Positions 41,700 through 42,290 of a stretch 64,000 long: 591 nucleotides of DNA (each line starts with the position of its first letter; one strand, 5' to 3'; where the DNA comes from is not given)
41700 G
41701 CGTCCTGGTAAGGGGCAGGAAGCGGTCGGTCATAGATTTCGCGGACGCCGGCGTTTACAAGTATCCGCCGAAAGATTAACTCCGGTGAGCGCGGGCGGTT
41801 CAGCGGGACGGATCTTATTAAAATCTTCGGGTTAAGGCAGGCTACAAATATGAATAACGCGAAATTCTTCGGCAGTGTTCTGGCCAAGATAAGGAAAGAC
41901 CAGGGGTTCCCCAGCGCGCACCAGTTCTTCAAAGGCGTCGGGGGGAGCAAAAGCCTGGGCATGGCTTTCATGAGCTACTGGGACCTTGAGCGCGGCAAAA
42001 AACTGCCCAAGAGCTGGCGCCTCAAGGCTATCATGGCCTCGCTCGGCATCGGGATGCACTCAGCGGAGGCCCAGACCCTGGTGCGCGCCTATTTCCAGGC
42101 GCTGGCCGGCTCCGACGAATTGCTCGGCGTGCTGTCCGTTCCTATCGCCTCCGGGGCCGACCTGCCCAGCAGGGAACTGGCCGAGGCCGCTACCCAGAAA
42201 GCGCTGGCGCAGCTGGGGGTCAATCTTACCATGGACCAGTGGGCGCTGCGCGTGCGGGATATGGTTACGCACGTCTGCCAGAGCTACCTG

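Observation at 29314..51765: Four paralogous HTH/winged-helix regulators interleaved with the cassettes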

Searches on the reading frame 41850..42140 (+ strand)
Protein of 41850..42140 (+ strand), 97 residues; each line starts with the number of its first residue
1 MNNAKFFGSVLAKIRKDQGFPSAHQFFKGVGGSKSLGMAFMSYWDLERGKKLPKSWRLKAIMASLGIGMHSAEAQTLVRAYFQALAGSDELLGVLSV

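Call 53: search_solved_structures(query=A5, max_evalue=1, show_alignments=3)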
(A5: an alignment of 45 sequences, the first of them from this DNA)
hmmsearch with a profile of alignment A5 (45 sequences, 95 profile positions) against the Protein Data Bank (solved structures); distinct sequences matched with E-value up to 1: 11.
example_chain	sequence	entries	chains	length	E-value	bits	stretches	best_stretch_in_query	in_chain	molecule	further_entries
6izk_A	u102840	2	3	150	0.083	16.5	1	3-38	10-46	NreA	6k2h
4pau_A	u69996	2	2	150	0.084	16.4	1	3-38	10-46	Nitrogen regulatory protein A | NreA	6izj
5jub_A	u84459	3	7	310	0.21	15.1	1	35-65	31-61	Transcriptional regulator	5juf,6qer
8tac_A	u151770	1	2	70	0.39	14.3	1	33-65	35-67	DBP48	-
6hu8_A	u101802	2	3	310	0.42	14.2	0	35-64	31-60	Transcriptional regulator ComR | Uncharacterized protein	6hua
8g2z_6G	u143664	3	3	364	0.45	14.1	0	24-69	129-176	STPG1A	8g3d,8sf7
6lqn_A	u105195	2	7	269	0.56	13.8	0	29-78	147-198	Cytoplasmic envelopment protein 1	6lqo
7xql_B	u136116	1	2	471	0.56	13.8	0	53-85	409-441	Ankyrin repeat-containing protein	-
7kj6_A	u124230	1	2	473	0.57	13.8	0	53-85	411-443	Ankyrin repeat-containing protein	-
7ew8_A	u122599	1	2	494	0.64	13.6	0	53-85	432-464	ANK_REP_REGION domain-containing protein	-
8fcj_J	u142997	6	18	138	0.8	13.3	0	40-80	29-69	Type I-B CRISPR-associated protein Cas11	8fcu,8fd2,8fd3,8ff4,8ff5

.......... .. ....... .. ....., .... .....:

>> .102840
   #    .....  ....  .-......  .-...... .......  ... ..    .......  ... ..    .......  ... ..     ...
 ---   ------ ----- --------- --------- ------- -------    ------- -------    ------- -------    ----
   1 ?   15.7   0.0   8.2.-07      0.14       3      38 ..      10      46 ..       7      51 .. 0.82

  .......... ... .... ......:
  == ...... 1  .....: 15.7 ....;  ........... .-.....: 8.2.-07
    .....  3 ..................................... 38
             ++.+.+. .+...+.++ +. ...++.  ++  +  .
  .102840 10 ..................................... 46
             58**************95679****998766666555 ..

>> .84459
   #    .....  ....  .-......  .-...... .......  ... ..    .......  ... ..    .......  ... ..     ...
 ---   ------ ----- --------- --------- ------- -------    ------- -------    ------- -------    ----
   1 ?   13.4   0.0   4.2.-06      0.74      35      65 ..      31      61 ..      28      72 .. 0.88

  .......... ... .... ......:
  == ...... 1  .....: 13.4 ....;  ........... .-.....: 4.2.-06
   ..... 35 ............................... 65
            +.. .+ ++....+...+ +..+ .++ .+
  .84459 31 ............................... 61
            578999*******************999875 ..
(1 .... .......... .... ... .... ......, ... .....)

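Call 63: predict_structure(alignment_id=A5)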
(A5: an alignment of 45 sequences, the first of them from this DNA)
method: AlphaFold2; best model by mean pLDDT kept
length: 97 residues; sequences in the alignment: 45
mean_pLDDT: 89.6   pTM: 0.79
mean pLDDT of the five models: 89.6, 89.0, 88.6, 86.6, 86.1
residues with pLDDT >= 90: 75; 70-90: 11; 50-70: 11; < 50: 0
segments of 3 or more residues with pLDDT < 50: none
pLDDT, mean of each block of 10 residues (from residue 1): 87 96 96 93 95 92 92 93 81 65
secondary structure, 60 per line:
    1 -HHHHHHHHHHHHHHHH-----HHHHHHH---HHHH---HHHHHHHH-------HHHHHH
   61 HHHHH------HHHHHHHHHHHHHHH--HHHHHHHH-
elements in order: H2-17 H23-29 H33-36 H40-47 H55-65 H72-86 H89-96

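Call 66: fold_search(model_id=the predicted structure, library=pdb)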
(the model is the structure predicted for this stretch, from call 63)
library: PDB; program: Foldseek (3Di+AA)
matches with E <= 10: 339; with E <= 0.001: 0
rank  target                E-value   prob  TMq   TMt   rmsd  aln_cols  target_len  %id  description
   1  2b5a_B                6.3e-03  1.00  0.56  0.70   3.1        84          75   24  C.BclI, Control Element of the BclI Restriction-Modification System (released 2006-01-03)
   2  2b5a_C                9.1e-03  1.00  0.56  0.69   3.0        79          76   24  C.BclI, Control Element of the BclI Restriction-Modification System (released 2006-01-03)
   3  3f52_E                1.0e-02  1.00  0.58  0.70   2.4        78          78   22  Crystal structure of the clp gene regulator ClgR from C. glutamicum (released 2008-11-18)
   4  2b5a_A                1.1e-02  1.00  0.55  0.68   3.0        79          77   24  C.BclI, Control Element of the BclI Restriction-Modification System (released 2006-01-03)
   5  5woq_A                1.2e-02  1.00  0.57  0.68   3.4        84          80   21  Crystal structure of an XRE family protein transcriptional regulator from Mycobacterium smegmatis (released 2017-08-16)
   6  3f51_E                1.4e-02  1.00  0.57  0.59   6.8        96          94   22  Crystal Structure of the clp gene regulator ClgR from Corynebacterium glutamicum (released 2008-11-18)
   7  5woq_B                1.5e-02  1.00  0.57  0.64   3.5        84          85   21  Crystal structure of an XRE family protein transcriptional regulator from Mycobacterium smegmatis (released 2017-08-16)
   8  3f51_A                1.5e-02  1.00  0.58  0.59   6.4        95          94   22  Crystal Structure of the clp gene regulator ClgR from Corynebacterium glutamicum (released 2008-11-18)
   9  3f51_D                1.6e-02  1.00  0.57  0.60   6.7        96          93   22  Crystal Structure of the clp gene regulator ClgR from Corynebacterium glutamicum (released 2008-11-18)
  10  3f51_C                1.9e-02  1.00  0.56  0.60   6.7        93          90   20  Crystal Structure of the clp gene regulator ClgR from Corynebacterium glutamicum (released 2008-11-18)
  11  3f51_F                2.0e-02  1.00  0.57  0.59   7.0        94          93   20  Crystal Structure of the clp gene regulator ClgR from Corynebacterium glutamicum (released 2008-11-18)
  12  3f51_B                2.1e-02  1.00  0.57  0.59   6.8        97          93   18  Crystal Structure of the clp gene regulator ClgR from Corynebacterium glutamicum (released 2008-11-18)
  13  3f52_A                3.4e-02  1.00  0.54  0.66   3.8        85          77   18  Crystal structure of the clp gene regulator ClgR from C. glutamicum (released 2008-11-18)
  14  5woq_C                4.0e-02  1.00  0.57  0.66   3.4        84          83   21  Crystal structure of an XRE family protein transcriptional regulator from Mycobacterium smegmatis (released 2017-08-16)
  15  8tac_A                4.5e-02  1.00  0.48  0.65   2.8        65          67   29  Designed DNA binding protein (released 2024-08-28)
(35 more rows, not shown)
